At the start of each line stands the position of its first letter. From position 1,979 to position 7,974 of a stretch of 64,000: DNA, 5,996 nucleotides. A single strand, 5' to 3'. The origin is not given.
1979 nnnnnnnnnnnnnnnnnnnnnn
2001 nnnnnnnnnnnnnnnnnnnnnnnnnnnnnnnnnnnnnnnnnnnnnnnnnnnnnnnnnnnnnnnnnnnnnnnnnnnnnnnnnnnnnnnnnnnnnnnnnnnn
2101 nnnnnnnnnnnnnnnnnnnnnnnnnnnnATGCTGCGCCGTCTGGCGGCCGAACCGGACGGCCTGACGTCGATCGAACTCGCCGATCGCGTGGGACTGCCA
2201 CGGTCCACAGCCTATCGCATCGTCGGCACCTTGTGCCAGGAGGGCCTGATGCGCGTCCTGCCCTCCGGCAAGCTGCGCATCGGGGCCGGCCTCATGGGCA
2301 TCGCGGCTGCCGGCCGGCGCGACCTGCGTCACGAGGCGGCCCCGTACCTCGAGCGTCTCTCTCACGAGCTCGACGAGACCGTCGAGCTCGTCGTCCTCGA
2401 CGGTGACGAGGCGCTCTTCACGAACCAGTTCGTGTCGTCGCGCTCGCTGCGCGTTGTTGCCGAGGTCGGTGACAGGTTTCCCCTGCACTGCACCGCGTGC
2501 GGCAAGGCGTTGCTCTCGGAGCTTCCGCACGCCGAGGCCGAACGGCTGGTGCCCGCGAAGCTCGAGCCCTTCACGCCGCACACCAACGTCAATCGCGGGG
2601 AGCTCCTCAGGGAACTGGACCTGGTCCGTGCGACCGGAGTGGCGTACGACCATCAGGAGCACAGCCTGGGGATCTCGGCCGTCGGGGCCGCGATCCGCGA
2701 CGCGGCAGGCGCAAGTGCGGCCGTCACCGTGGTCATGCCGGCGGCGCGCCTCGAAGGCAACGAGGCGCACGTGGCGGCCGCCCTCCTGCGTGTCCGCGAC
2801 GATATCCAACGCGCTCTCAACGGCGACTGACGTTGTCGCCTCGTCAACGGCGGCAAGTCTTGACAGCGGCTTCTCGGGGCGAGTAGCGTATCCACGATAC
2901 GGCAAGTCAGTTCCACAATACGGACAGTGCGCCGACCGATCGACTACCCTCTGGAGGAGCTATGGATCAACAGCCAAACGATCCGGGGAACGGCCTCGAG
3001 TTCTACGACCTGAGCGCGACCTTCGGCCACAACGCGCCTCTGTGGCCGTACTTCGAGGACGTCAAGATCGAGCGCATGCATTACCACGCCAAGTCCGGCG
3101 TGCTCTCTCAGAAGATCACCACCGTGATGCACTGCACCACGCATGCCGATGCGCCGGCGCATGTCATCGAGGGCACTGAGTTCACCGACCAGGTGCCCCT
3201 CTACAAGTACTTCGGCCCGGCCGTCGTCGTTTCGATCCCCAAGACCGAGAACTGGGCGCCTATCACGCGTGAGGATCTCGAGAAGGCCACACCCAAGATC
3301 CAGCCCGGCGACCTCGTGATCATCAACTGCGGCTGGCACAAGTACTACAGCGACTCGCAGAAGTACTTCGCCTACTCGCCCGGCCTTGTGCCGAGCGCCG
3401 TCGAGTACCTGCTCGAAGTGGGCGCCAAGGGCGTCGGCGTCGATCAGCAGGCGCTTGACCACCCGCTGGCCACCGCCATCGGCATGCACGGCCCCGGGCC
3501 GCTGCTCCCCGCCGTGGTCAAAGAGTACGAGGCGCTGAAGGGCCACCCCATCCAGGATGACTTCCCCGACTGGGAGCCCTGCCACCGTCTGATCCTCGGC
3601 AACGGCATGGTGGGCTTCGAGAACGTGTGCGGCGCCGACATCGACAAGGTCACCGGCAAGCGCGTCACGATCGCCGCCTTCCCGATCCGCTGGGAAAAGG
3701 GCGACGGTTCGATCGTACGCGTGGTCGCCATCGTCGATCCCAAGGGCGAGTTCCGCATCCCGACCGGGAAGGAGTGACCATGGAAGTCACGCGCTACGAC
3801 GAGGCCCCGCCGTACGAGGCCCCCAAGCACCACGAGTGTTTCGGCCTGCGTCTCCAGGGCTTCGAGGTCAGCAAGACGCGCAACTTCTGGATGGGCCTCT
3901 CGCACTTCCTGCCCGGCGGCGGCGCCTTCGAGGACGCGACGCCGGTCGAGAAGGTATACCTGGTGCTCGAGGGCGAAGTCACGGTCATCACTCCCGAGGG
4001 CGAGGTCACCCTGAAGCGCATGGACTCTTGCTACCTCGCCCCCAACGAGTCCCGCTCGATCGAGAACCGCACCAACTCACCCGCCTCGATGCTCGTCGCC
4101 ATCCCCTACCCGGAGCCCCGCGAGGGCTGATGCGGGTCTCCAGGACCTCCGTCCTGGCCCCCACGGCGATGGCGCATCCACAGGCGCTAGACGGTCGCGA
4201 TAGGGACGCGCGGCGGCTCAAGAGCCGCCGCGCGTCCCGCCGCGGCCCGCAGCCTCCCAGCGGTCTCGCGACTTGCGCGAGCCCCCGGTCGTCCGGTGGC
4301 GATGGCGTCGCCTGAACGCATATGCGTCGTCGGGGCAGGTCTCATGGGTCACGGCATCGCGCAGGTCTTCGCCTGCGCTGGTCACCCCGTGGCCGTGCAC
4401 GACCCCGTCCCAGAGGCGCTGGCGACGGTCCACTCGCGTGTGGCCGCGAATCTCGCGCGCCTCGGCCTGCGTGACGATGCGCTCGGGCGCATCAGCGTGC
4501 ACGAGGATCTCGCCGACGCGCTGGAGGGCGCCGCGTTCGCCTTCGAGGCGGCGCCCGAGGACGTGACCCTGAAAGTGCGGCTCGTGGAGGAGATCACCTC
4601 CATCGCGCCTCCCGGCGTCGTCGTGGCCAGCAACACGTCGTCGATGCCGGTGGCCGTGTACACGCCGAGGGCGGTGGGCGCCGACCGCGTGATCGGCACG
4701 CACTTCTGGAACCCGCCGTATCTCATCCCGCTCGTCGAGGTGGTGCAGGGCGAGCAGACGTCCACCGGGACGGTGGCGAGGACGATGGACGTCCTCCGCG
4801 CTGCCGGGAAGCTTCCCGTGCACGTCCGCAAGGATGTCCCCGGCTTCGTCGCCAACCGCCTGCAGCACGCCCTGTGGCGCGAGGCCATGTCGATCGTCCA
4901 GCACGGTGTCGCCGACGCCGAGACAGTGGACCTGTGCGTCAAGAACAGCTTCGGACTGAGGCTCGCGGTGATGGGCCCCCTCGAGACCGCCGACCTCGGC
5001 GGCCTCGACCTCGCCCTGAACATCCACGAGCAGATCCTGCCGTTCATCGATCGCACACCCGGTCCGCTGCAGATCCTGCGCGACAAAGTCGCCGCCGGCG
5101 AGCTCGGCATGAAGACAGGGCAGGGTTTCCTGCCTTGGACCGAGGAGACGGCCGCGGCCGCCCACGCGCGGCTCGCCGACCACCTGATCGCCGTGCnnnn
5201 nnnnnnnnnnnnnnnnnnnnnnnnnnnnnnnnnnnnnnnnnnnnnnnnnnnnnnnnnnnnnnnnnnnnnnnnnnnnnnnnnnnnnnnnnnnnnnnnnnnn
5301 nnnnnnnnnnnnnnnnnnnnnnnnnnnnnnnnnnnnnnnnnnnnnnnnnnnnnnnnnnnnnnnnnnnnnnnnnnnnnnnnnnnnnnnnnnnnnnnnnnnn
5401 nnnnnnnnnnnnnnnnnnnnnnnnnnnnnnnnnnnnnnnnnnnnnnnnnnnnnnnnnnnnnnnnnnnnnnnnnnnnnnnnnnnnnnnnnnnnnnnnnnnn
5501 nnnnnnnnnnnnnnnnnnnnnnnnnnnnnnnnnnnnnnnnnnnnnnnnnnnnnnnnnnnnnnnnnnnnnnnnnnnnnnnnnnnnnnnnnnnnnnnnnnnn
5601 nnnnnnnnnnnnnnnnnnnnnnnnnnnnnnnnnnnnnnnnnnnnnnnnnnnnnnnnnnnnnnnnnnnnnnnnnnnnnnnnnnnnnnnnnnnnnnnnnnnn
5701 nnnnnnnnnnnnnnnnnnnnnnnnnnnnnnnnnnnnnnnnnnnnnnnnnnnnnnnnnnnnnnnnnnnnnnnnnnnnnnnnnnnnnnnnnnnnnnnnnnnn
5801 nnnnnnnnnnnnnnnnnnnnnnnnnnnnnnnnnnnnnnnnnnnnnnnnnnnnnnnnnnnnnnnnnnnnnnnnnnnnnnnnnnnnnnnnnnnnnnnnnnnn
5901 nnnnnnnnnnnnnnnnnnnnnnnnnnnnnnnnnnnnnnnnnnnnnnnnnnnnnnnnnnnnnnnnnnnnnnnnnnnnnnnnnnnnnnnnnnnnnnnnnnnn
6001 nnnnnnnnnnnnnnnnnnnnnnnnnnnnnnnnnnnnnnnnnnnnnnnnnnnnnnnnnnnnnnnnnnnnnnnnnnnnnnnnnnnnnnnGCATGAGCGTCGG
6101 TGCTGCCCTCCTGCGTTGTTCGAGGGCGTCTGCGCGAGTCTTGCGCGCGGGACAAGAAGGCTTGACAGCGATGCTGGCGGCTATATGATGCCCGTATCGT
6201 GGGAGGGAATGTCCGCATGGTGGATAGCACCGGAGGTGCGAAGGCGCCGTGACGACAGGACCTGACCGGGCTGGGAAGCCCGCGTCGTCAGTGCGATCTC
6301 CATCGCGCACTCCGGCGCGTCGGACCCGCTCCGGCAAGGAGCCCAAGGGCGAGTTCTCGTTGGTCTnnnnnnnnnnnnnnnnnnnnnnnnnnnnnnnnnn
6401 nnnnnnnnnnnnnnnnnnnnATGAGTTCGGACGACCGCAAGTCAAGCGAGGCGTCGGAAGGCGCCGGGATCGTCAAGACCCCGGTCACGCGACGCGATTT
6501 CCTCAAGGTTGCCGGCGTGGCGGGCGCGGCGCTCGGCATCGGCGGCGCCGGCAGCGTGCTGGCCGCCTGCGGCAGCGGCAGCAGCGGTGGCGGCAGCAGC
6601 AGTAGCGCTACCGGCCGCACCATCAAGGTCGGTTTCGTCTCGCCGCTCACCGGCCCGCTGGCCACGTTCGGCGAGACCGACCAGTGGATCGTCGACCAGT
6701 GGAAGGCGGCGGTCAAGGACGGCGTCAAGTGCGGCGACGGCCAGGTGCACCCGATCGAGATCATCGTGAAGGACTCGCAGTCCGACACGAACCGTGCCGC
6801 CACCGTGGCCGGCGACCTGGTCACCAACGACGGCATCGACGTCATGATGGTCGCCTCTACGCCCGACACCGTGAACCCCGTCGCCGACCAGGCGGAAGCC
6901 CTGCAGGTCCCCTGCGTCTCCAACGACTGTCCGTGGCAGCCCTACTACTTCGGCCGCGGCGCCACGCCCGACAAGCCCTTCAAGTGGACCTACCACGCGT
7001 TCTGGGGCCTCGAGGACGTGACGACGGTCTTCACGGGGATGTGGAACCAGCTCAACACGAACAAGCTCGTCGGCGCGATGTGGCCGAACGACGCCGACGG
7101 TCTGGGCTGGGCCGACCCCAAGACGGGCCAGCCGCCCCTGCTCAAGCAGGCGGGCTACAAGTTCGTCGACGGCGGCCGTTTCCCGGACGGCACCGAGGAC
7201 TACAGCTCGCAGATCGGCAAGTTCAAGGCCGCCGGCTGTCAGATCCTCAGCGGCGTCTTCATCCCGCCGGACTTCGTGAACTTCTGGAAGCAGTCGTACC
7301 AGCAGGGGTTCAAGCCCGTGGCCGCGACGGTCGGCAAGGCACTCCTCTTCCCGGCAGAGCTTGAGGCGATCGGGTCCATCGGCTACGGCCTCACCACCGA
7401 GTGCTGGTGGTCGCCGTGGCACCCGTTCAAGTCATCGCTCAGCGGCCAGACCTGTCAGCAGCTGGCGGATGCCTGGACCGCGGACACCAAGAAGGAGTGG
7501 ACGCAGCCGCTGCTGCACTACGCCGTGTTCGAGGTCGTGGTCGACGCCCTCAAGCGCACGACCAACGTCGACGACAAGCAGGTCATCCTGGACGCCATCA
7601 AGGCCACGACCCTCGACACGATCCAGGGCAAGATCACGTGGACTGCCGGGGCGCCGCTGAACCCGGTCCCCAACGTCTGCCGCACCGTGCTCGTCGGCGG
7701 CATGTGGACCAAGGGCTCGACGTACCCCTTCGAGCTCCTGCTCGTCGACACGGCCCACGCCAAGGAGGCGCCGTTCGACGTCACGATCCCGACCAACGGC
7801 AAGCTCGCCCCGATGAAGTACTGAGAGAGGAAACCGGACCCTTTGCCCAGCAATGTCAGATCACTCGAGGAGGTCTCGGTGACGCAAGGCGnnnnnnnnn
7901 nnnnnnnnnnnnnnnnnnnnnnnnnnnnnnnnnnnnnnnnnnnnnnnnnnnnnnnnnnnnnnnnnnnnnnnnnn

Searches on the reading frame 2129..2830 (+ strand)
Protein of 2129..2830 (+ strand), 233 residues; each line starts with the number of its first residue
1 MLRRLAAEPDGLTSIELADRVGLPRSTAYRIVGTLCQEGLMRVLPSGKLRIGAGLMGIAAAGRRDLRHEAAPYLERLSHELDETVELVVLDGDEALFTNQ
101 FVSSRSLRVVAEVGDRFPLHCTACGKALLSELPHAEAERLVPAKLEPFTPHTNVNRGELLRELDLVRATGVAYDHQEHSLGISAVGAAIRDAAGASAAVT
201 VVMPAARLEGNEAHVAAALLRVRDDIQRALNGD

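Call 10: search_protein_families(library=pfam, proteins=[window:2129-2830:+])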
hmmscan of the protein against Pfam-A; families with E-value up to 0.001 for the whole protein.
window:2129-2830:+ (233 aa): 6 families
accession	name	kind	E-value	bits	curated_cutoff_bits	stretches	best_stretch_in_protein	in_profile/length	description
PF01614.24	IclR_C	-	5e-46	156.9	24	1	60-226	3-172/174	Bacterial transcriptional regulator IclR C-terminal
PF09339.16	HTH_IclR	-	8.4e-10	38.7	22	1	2-42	9-49/52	IclR helix-turn-helix domain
PF13412.12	HTH_24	-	3.3e-05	23.8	21.9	1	2-40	9-46/48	Winged helix-turn-helix DNA-binding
PF12802.13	MarR_2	-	0.00014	22.4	27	1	2-41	11-50/61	MarR family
PF25213.1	HVO_A0261_N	-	0.00035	20.8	35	0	1-41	16-54/86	HVO_A0261 N-terminal domain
PF12840.13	HTH_20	-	0.00067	20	27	0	2-35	10-42/51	Helix-turn-helix domain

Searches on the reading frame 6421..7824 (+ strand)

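Call 10: search_protein_families(library=pfam, proteins=[window:6421-7824:+])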
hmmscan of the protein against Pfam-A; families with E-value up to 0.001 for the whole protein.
window:6421-7824:+ (467 aa): 4 families
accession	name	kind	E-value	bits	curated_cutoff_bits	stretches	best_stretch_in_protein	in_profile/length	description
PF13458.12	Peripla_BP_6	-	1.6e-35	123.8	31.7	1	67-409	1-324/343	Periplasmic binding protein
PF13433.12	Peripla_BP_5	-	4.8e-08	32.9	27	1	68-155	1-88/363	Periplasmic binding protein domain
PF10518.14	TAT_signal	-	5.9e-06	26.4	22.7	1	22-41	2-21/21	TAT (twin-arginine translocation) pathway signal sequence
PF01094.35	ANF_receptor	-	0.00024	20.7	25.4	1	110-170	23-82/353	Receptor family ligand binding region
